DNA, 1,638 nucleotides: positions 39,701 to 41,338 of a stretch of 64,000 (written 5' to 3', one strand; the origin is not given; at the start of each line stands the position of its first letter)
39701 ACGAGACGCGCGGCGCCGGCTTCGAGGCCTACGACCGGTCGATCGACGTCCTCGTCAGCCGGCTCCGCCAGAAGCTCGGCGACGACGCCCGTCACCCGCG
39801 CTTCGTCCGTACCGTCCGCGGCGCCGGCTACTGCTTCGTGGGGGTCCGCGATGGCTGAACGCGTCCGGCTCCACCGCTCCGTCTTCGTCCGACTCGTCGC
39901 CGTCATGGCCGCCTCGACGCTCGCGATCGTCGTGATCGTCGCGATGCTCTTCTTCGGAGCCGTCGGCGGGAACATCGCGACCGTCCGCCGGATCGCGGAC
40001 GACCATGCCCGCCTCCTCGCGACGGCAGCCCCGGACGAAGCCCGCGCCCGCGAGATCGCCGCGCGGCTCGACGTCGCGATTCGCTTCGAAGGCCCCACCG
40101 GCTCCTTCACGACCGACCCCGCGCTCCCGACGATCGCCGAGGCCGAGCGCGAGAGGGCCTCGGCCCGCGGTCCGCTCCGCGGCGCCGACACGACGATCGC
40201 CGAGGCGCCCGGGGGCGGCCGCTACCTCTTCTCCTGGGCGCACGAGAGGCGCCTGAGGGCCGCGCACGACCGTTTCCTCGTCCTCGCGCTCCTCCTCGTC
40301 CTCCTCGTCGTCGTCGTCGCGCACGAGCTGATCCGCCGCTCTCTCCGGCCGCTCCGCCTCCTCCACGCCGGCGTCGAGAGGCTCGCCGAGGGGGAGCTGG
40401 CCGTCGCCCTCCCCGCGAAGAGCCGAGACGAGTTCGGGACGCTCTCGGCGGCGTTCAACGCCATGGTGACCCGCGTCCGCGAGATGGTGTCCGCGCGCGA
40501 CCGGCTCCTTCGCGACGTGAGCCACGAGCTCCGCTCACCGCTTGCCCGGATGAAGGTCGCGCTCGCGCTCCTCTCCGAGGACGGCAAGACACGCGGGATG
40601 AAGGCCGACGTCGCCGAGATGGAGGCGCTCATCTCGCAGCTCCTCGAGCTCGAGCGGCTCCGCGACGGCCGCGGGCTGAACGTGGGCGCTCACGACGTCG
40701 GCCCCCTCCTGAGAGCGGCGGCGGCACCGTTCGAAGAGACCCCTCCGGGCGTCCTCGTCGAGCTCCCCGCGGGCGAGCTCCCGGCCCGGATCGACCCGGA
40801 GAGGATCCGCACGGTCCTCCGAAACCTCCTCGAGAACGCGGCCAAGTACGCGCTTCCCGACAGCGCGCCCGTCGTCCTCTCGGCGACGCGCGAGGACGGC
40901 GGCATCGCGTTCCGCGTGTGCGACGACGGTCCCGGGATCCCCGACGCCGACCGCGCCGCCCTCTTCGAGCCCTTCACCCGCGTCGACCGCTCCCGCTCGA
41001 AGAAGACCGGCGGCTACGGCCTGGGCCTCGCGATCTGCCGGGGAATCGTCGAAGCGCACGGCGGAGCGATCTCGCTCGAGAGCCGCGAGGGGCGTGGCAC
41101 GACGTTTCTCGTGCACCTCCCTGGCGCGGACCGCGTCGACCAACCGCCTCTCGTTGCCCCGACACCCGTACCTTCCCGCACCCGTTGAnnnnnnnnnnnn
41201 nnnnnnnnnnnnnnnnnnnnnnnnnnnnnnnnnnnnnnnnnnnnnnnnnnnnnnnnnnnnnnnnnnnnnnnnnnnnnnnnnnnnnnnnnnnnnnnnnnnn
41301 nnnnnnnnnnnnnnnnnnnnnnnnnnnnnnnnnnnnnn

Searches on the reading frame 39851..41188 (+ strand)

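Call 82: search_protein_families(library=pfam, proteins=[window:39851-41188:+], max_evalue=0.001)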
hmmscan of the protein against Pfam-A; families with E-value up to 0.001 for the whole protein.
window:39851-41188:+ (445 aa): 4 families
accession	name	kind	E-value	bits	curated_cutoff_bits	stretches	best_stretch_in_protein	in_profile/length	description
PF02518.31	HATPase_c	-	5.6e-30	104.5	26.4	1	315-424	2-108/111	Histidine kinase-, DNA gyrase B-, and HSP90-like ATPase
PF00672.30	HAMP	-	2e-14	54.1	25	1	160-211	2-53/53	HAMP domain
PF00512.31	HisKA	-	3.7e-09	36.9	26.9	1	215-273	1-66/66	His Kinase A (phospho-acceptor) domain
PF13581.12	HATPase_c_2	-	5.6e-06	26.8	27.4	1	318-403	31-112/127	Histidine kinase-like ATPase domain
